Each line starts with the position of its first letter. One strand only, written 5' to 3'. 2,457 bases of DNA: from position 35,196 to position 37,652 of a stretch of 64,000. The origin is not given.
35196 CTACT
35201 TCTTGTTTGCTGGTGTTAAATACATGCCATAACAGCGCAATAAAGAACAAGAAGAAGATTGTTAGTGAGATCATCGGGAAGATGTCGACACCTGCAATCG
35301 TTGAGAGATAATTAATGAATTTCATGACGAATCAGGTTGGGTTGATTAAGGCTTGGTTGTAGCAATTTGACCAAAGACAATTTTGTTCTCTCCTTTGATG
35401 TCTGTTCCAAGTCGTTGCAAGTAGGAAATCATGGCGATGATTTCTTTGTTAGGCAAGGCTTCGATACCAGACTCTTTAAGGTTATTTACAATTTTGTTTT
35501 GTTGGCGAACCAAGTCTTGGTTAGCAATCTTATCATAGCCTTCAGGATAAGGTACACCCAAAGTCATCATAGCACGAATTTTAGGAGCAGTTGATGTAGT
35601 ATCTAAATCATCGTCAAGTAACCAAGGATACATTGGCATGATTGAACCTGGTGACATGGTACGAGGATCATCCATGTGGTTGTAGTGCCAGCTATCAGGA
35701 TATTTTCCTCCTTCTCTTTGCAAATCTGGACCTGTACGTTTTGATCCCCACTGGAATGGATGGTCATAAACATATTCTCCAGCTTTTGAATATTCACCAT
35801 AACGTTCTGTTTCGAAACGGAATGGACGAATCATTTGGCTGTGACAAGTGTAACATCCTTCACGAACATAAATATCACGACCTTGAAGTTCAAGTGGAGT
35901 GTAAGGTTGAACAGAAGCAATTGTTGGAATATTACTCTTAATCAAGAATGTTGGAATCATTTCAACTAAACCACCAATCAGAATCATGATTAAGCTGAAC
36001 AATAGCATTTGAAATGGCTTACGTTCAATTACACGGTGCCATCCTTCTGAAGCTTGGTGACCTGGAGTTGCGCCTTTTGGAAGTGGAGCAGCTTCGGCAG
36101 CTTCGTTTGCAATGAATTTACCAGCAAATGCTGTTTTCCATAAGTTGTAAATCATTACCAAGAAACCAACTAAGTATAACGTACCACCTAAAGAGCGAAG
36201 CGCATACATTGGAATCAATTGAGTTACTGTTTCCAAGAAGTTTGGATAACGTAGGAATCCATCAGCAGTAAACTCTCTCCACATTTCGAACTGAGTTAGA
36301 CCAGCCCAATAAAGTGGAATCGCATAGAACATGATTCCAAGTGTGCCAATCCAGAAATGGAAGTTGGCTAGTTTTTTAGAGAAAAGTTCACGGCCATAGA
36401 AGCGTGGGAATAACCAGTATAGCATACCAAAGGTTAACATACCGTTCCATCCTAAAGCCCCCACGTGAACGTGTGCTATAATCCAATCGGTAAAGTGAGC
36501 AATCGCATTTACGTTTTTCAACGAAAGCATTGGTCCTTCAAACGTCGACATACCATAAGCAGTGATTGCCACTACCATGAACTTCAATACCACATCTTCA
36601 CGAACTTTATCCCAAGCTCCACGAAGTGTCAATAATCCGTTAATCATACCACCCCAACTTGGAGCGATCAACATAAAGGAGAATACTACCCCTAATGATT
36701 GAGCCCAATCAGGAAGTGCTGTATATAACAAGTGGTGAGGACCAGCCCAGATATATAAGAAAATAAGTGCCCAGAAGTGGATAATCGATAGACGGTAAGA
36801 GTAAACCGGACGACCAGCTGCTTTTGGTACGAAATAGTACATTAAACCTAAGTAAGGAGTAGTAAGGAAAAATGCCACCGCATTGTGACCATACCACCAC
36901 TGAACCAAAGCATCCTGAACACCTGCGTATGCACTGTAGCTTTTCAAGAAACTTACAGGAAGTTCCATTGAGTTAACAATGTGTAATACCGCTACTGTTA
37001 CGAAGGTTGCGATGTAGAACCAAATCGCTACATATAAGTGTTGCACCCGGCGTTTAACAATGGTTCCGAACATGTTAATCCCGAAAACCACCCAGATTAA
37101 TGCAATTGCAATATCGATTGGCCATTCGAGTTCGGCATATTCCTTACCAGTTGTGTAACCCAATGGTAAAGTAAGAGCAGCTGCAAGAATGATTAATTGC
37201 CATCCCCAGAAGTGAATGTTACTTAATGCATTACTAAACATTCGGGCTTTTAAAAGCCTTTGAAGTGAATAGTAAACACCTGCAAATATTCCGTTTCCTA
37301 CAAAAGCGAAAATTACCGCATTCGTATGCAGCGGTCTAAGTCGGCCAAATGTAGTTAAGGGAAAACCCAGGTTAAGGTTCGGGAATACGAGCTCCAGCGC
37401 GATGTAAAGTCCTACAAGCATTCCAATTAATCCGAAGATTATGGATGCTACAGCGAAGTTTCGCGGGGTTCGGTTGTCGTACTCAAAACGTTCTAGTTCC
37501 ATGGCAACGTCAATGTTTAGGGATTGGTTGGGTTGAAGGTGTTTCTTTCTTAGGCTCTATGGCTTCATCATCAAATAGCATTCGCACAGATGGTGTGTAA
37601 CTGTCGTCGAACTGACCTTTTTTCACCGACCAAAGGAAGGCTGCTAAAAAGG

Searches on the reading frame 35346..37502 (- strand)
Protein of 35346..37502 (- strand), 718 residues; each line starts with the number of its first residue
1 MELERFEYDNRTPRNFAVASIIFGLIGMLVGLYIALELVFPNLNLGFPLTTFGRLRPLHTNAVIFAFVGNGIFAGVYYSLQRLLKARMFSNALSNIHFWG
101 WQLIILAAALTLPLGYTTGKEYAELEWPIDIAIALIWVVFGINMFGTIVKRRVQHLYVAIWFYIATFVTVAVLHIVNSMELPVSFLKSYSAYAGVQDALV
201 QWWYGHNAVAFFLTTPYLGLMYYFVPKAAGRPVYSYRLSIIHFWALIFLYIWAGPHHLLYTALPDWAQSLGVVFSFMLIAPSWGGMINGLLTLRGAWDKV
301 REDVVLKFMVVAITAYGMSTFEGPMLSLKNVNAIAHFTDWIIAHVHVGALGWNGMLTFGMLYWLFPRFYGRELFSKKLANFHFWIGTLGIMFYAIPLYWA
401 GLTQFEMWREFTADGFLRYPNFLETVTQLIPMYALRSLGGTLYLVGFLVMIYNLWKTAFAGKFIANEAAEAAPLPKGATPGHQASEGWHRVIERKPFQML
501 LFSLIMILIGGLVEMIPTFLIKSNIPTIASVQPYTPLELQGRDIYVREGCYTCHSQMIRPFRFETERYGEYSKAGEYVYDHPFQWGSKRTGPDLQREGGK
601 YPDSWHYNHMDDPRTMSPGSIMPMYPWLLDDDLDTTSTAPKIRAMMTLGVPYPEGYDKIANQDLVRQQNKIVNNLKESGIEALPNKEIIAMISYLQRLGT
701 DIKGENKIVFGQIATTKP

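Call 7: search_protein_families(library=pfam, proteins=[window:35346-37502:-], max_evalue=0.001)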
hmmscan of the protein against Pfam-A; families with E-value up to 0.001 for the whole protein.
window:35346-37502:- (718 aa): 2 families
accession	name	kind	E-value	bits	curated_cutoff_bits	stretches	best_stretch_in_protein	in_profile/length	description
PF00115.25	COX1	-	1e-120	404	34.8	1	16-442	6-436/436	Cytochrome C and Quinol oxidase polypeptide I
PF02433.20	FixO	-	2.5e-98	328.4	29.6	1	489-702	1-219/219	Cytochrome C oxidase, mono-heme subunit/FixO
